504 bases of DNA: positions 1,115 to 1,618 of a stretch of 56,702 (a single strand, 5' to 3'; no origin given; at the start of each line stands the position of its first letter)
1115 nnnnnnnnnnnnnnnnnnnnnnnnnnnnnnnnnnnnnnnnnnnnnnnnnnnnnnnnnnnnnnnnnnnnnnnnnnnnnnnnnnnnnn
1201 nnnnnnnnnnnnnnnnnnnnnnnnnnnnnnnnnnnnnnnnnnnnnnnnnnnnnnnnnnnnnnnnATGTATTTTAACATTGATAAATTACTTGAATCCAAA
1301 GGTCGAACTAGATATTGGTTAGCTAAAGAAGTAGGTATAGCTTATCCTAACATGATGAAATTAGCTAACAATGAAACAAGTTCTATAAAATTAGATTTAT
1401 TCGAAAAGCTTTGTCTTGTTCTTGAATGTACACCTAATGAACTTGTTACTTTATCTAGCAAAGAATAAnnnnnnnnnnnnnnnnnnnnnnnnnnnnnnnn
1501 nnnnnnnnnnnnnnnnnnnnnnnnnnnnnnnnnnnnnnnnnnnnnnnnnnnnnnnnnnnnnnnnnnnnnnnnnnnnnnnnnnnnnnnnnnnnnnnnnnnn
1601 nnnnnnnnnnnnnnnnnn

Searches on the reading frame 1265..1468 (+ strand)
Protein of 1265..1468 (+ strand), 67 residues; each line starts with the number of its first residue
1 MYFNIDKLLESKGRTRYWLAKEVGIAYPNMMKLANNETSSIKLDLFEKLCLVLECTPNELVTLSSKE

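Call 41: search_protein_families(library=pfam, proteins=[window:1265-1468:+], max_evalue=0.1)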
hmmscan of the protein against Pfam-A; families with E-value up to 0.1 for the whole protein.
window:1265-1468:+ (67 aa): 2 families
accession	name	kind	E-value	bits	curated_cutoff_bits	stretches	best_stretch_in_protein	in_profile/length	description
PF13443.12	HTH_26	-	1.6e-11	44.7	22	1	4-63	1-60/63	Cro/C1-type HTH DNA-binding domain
PF15210.11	SFTA2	-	0.017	15.4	27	1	33-65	16-48/59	Surfactant-associated protein 2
